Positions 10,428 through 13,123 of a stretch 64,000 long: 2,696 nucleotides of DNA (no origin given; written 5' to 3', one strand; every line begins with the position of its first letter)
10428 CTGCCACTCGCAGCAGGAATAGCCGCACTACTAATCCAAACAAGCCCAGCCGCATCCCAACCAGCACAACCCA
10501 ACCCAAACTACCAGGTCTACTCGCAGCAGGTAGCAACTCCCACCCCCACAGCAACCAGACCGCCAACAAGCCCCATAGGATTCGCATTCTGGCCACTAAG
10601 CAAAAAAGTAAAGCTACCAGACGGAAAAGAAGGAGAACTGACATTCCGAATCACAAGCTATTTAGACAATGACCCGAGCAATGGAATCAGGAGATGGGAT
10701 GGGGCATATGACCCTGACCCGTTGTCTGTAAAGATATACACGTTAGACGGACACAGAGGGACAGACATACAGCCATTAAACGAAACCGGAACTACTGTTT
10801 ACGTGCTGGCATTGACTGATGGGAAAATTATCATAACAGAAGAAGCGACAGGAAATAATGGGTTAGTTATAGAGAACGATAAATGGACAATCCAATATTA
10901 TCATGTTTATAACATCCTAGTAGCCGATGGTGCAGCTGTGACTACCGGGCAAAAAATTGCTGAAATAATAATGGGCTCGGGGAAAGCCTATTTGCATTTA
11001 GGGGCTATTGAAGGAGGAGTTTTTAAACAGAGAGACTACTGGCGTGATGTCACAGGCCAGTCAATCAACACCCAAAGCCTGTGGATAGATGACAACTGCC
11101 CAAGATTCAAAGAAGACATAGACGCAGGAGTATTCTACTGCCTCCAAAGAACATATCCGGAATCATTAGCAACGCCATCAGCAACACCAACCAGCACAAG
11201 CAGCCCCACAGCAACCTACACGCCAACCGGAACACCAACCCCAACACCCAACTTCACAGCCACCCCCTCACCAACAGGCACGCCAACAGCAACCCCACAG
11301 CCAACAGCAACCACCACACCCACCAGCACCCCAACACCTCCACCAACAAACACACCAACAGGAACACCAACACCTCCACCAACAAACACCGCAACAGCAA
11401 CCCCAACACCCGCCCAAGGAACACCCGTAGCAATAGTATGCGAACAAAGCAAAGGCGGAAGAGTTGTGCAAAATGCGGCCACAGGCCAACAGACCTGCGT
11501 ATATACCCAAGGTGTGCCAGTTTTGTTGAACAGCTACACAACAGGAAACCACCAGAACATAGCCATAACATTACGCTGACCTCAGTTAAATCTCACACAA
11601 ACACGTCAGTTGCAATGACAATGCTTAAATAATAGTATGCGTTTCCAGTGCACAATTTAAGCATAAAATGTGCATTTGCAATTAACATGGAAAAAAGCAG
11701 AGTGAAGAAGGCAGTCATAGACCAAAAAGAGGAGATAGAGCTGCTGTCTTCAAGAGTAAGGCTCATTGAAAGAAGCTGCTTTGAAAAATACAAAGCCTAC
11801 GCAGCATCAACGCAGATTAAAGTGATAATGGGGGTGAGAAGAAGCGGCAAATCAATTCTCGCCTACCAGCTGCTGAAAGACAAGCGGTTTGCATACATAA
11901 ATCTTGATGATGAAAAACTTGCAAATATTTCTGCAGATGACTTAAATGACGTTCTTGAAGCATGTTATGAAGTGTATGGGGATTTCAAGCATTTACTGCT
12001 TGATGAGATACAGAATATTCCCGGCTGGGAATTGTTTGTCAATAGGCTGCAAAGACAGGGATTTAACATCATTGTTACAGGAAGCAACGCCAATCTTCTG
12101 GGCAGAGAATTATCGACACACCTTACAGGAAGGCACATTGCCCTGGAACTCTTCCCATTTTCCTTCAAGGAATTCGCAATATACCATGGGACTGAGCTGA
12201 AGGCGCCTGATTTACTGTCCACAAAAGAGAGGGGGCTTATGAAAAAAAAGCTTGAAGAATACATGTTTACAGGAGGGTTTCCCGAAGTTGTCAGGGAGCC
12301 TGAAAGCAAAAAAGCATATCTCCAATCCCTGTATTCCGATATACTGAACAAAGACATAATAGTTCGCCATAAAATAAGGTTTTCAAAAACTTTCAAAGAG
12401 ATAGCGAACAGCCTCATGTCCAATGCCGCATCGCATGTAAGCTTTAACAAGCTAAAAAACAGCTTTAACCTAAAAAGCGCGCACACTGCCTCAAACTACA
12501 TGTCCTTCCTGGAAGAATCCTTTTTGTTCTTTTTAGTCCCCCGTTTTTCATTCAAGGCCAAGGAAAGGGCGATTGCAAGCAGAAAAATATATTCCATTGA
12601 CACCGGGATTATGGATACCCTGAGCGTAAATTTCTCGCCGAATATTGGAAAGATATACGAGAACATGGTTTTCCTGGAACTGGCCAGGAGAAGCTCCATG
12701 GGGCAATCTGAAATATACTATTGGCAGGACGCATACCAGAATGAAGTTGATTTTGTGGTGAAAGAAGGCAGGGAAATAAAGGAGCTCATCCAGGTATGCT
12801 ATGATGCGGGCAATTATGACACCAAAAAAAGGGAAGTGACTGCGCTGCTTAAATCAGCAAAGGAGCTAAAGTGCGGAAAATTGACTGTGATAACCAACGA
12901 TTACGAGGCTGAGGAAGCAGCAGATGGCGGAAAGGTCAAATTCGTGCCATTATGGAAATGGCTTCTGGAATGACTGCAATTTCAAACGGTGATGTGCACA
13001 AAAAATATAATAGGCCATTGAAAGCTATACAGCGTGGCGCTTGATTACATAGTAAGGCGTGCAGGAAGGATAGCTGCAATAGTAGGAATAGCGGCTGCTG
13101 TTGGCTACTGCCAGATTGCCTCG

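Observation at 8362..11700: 1680-bp tandem gene-cassette duplication: near-identical flanks, divergent M23 catalytic cores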

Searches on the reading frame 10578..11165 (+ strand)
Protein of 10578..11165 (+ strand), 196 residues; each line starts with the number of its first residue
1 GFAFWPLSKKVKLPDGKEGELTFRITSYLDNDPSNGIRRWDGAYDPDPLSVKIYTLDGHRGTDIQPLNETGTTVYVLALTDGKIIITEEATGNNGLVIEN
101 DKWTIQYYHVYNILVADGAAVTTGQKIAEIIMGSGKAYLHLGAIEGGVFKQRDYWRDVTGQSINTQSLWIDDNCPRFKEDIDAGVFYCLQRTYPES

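Call 65: predict_structure(alignment_id=A5)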
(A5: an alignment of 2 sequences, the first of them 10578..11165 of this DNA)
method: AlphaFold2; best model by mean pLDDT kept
length: 196 residues; sequences in the alignment: 2
mean_pLDDT: 44.2   pTM: 0.41
mean pLDDT of the five models: 44.2, 41.8, 39.4, 39.1, 32.5
residues with pLDDT >= 90: 0; 70-90: 26; 50-70: 39; < 50: 131
segments of 3 or more residues with pLDDT < 50: 1-111, 133-142, 191-196
pLDDT, mean of each block of 10 residues (from residue 1): 34 39 33 33 29 27 30 31 28 29 36 65 74 46 60 51 63 73 64 34
secondary structure, 60 per line:
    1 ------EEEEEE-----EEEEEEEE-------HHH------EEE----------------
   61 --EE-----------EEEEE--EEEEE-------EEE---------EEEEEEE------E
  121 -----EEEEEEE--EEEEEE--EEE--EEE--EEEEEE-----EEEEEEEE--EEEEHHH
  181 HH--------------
elements in order: E7-12 E18-25 E42-44 E76-80 E83-87 E95-97 E107-113 E126-132 E135-140 E143-145 E148-150 E153-158 E164-171 E174-177 H178-182
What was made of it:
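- On Peptidase M23 (PF01551): The AlphaFold2 model of the B core from a 2-sequence alignment had mean pLDDT 44 (call 65).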

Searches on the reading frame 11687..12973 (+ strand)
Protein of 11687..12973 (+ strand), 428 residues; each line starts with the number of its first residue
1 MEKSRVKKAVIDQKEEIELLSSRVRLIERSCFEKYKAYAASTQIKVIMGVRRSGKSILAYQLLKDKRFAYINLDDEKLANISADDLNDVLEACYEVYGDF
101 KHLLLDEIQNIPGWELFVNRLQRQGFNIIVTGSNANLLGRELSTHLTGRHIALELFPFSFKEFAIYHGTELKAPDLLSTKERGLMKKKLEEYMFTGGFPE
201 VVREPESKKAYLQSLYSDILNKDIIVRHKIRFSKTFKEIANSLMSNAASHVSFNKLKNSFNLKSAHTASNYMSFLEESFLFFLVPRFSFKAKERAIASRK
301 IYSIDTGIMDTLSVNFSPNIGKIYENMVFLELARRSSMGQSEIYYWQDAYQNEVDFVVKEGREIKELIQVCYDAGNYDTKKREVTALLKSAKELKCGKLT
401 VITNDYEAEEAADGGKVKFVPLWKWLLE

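Call 11: search_protein_families(library=pfam, proteins=[window:11687-12970:+], max_evalue=0.1)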
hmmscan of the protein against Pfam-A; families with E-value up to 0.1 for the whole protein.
window:11687-12970:+ (428 aa): 4 families
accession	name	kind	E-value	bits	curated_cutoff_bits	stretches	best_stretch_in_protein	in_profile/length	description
PF13173.12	AAA_14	-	2.3e-33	115.4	27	1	42-163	2-128/129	AAA domain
PF13635.12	DUF4143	-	2e-26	93.1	28.1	1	222-372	2-159/160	Domain of unknown function (DUF4143)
PF00702.32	Hydrolase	-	0.00016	22.5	26.4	0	340-408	56-126/191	haloacid dehalogenase-like hydrolase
PF13479.12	AAA_24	-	0.012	15.9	27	0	46-109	6-74/195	AAA domain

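Call 73: find_encoding_contigs(protein=window:11687-12973:+, flank=10000, max_places=10)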
Protein window:11687-12973:+ (428 aa): 4 contigs read that carry it; 3 places shown.
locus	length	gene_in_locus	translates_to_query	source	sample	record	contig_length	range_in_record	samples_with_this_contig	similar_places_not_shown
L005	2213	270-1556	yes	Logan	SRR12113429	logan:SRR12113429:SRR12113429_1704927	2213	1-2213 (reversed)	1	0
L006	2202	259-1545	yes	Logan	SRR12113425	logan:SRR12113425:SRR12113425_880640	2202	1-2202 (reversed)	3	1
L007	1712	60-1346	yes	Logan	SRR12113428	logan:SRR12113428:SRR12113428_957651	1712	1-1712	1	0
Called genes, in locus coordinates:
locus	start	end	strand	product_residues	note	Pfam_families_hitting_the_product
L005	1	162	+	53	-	?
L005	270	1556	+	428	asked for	PF13173:AAA_14, PF13635:DUF4143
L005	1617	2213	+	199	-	?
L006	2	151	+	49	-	?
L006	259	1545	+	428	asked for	PF13173:AAA_14, PF13635:DUF4143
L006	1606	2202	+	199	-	?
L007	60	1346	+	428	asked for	PF13173:AAA_14, PF13635:DUF4143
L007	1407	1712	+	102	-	?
